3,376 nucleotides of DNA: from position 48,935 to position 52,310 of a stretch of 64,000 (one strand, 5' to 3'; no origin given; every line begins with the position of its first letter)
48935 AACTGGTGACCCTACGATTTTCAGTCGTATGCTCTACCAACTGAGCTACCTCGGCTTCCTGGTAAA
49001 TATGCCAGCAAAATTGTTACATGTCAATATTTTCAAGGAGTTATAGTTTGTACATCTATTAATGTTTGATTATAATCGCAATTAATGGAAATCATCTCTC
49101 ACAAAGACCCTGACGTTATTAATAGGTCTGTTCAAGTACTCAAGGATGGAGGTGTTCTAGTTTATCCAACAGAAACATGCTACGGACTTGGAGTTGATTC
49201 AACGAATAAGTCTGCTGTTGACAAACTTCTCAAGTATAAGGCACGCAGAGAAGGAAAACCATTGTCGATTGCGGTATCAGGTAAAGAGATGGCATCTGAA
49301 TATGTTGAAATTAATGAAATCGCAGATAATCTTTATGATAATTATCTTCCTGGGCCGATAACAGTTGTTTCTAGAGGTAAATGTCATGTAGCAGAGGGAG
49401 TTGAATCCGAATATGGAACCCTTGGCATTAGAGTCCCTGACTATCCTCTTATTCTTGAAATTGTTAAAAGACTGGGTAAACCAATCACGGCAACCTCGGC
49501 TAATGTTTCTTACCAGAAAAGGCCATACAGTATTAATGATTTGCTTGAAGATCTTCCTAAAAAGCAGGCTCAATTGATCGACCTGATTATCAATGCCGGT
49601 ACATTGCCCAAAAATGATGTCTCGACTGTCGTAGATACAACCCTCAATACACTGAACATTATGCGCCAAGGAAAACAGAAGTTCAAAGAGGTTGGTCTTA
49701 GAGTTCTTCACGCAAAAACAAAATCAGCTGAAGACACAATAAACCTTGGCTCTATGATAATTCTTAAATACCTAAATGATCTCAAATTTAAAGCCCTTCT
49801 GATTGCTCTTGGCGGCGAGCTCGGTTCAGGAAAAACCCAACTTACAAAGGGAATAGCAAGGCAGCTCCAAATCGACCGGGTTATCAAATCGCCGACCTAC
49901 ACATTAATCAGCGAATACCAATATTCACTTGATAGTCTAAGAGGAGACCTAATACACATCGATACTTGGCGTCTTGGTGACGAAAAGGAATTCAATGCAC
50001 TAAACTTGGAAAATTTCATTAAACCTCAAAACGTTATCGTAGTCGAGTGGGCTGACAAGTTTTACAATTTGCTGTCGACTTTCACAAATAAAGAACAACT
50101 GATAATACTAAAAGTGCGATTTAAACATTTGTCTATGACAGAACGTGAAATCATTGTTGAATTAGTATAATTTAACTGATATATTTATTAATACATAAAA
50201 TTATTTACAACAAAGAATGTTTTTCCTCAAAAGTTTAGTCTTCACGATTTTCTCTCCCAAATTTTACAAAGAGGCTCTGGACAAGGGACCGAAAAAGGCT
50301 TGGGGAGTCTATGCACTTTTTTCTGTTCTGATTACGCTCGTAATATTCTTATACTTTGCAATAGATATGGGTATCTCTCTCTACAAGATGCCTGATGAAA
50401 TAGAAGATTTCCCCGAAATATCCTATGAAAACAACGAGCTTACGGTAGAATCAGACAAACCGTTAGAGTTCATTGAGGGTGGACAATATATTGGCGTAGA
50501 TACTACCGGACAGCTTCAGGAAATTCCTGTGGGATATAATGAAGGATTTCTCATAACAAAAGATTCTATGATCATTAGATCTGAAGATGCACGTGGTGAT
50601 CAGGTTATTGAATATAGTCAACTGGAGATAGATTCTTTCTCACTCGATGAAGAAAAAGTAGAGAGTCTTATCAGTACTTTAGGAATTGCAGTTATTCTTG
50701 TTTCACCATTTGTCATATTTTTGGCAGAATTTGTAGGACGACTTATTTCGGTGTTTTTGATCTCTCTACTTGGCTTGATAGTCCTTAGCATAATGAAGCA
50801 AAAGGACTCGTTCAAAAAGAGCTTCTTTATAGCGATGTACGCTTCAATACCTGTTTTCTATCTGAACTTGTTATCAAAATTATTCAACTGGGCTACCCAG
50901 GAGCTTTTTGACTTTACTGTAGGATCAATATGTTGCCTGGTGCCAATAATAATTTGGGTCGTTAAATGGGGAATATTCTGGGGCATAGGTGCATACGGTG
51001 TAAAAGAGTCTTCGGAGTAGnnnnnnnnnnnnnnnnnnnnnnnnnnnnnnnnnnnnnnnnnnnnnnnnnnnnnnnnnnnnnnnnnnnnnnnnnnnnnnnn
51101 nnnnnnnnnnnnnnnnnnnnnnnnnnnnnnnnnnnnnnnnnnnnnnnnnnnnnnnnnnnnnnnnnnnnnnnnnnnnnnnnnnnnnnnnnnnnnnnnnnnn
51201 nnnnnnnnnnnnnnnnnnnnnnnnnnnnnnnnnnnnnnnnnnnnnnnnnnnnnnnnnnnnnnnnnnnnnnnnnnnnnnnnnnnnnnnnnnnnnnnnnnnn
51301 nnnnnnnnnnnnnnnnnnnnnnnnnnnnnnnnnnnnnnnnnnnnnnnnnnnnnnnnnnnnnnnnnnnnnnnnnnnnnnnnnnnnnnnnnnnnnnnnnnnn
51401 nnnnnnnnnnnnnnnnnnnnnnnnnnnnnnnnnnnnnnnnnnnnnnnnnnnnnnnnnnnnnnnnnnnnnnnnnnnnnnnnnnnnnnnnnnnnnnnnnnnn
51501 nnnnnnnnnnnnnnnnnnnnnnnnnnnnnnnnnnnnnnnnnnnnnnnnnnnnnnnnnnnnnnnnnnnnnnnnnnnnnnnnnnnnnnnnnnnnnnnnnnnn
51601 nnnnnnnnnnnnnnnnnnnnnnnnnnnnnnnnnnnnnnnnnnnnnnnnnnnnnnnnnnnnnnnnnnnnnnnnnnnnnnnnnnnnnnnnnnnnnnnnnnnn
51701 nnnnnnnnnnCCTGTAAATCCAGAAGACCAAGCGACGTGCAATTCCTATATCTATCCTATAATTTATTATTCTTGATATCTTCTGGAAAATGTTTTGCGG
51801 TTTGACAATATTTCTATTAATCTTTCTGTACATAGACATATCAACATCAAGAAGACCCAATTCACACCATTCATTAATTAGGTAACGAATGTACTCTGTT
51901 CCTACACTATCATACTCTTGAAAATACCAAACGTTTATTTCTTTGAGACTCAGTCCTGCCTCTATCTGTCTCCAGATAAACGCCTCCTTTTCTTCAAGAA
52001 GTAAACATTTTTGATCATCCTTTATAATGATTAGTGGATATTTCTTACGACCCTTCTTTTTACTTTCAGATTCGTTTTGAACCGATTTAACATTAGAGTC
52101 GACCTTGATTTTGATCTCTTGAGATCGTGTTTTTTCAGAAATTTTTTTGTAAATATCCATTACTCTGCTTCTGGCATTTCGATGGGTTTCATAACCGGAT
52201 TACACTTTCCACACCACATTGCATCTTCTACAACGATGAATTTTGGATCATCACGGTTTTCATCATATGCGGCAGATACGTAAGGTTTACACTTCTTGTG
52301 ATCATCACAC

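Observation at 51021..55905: Candidate uncharacterised peptide-recognition/processing locus: B-box ORF, RRE-M50 protease, 1053-aa orphan and leader-like 71-aa ORF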

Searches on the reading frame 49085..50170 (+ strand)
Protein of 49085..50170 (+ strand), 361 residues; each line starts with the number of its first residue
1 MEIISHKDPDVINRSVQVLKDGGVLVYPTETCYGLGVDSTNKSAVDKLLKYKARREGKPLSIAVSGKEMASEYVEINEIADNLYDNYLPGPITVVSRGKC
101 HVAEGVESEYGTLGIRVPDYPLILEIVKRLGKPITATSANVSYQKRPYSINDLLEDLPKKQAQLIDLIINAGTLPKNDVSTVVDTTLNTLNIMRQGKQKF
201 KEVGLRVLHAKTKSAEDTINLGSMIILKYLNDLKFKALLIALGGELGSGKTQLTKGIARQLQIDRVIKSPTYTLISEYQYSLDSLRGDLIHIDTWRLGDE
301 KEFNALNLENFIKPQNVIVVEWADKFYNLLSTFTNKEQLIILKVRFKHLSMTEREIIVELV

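Call 3: search_protein_families(library=pfam, proteins=[window:49085-50170:+], max_evalue=1)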
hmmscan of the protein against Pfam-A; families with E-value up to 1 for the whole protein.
window:49085-50170:+ (361 aa): 6 families
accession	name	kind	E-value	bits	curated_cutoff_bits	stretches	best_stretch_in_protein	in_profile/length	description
PF01300.24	Sua5_yciO_yrdC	-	3e-45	154.3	25.1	1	17-196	1-178/178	Telomere recombination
PF02367.23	TsaE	-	2.5e-27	95.8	26.6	1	213-332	2-111/128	Threonylcarbamoyl adenosine biosynthesis protein TsaE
PF06414.18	Zeta_toxin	-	0.038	13.9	22.3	0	239-262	18-41/199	Zeta toxin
PF13401.12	AAA_22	-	0.094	13.5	27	1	236-289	4-54/130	AAA domain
PF13238.12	AAA_18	-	0.14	13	29.4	1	240-322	1-79/128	AAA domain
PF01189.24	Methyltr_RsmB-F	-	0.19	11.8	27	1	4-61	113-166/199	16S rRNA methyltransferase RsmB/F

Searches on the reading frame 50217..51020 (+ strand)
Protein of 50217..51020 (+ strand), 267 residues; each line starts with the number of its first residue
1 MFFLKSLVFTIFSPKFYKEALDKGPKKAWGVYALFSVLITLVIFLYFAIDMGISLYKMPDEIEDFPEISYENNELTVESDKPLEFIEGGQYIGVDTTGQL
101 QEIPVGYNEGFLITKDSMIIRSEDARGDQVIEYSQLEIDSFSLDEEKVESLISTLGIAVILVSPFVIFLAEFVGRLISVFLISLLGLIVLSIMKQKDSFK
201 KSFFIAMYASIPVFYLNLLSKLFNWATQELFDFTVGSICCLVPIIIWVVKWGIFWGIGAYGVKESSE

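Call 3: search_protein_families(library=pfam, proteins=[window:50217-51020:+], max_evalue=1)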
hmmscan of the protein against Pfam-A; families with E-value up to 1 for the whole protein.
window:50217-51020:+ (267 aa): 5 families
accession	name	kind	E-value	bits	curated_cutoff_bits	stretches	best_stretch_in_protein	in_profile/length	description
PF06691.16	DUF1189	-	2.6e-26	93.1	28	1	5-228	2-223/244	Protein of unknown function (DUF1189)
PF04893.22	Yip1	-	9.1e-07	29.3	28.6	1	161-248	55-131/173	Yip1 domain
PF20237.3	DUF6594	-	0.002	18.5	30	1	146-209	168-234/238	Family of unknown function (DUF6594)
PF07331.16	TctB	-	0.021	15.4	29.1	1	155-216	74-127/137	Tripartite tricarboxylate transporter TctB family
PF11044.13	TMEMspv1-c74-12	-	0.037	14.6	25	1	33-48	7-22/49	Plectrovirus spv1-c74 ORF 12 transmembrane protein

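Call 4: search_protein_families(library=ncbifam, proteins=[window:50217-51020:+], max_evalue=1)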
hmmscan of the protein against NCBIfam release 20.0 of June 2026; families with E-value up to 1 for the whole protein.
window:50217-51020:+ (267 aa): 6 families
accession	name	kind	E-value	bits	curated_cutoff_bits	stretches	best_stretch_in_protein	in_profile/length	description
TIGR04407.1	LptF_YjgP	equivalog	9.1e-06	24.6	230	1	115-249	207-342/347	LPS export ABC transporter permease LptF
NF052650.1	YknW_fam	equivalog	0.00066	19.3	110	1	157-241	74-159/213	YknW family membrane protein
TIGR00374.1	TIGR00374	subfamily_domain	0.0018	17.8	43.2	1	160-201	279-321/323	flippase-like domain-containing protein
TIGR04143.1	VPxxxP_CTERM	domain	0.076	12.9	30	0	151-162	9-20/25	VPXXXP-CTERM sorting domain-containing protein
NF004933.0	PRK06287.1-4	equivalog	0.12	12.6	238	1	166-198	87-119/122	cobalt transport protein CbiN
NF038340.1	SAR2788_fam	subfamily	0.16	11.8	50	1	237-263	144-170/177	SAR2788 family putative toxin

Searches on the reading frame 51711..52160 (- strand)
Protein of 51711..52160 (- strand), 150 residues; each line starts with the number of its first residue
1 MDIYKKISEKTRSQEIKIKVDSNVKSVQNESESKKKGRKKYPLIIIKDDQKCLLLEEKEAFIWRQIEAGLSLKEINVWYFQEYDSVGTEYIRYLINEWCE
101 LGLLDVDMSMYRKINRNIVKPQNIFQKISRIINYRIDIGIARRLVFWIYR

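Call 54: search_solved_structures(query=A5, max_evalue=10, show_alignments=3)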
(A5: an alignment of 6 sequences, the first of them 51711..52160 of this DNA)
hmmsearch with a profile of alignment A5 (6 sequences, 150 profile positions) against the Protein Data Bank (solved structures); distinct sequences matched with E-value up to 10: 11.
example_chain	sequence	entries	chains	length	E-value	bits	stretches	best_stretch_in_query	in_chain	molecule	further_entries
7ppo_C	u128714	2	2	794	0.0047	19.9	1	8-122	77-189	Calmodulin-dependent glutamylase SidJ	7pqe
6k4k_A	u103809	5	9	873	0.015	18.2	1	8-122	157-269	SidJ | Legionella pneumophila SidJ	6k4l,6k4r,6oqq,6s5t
7mir_A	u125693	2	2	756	0.031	17.2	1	8-122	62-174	Calmodulin-dependent glutamylase SidJ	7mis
6plm_A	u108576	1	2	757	0.031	17.2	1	8-122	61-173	SidJ protein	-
5e5o_A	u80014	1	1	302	0.093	15.7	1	61-109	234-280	I-SmaMI LAGLIDADG endonuclease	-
4lox_A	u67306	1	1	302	0.1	15.6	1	61-109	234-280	LAGLIDADG homing endonuclease I-SmaMI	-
5e5s_A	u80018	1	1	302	0.14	15.1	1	61-109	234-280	I-SmaMI LAGLIDADG meganuclease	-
5e67_A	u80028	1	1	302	0.15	15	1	61-109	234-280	I-SmaMI LAGLIDADG meganuclease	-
5e5p_A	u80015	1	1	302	0.16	14.9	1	61-109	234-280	I-SmaMI LAGLIDADG meganuclease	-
4z1z_A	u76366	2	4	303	0.16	14.9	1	61-109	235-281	Meganuclease I-SmaMI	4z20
5e63_A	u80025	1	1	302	0.17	14.8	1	61-109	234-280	I-SmaMI LAGLIDADG meganuclease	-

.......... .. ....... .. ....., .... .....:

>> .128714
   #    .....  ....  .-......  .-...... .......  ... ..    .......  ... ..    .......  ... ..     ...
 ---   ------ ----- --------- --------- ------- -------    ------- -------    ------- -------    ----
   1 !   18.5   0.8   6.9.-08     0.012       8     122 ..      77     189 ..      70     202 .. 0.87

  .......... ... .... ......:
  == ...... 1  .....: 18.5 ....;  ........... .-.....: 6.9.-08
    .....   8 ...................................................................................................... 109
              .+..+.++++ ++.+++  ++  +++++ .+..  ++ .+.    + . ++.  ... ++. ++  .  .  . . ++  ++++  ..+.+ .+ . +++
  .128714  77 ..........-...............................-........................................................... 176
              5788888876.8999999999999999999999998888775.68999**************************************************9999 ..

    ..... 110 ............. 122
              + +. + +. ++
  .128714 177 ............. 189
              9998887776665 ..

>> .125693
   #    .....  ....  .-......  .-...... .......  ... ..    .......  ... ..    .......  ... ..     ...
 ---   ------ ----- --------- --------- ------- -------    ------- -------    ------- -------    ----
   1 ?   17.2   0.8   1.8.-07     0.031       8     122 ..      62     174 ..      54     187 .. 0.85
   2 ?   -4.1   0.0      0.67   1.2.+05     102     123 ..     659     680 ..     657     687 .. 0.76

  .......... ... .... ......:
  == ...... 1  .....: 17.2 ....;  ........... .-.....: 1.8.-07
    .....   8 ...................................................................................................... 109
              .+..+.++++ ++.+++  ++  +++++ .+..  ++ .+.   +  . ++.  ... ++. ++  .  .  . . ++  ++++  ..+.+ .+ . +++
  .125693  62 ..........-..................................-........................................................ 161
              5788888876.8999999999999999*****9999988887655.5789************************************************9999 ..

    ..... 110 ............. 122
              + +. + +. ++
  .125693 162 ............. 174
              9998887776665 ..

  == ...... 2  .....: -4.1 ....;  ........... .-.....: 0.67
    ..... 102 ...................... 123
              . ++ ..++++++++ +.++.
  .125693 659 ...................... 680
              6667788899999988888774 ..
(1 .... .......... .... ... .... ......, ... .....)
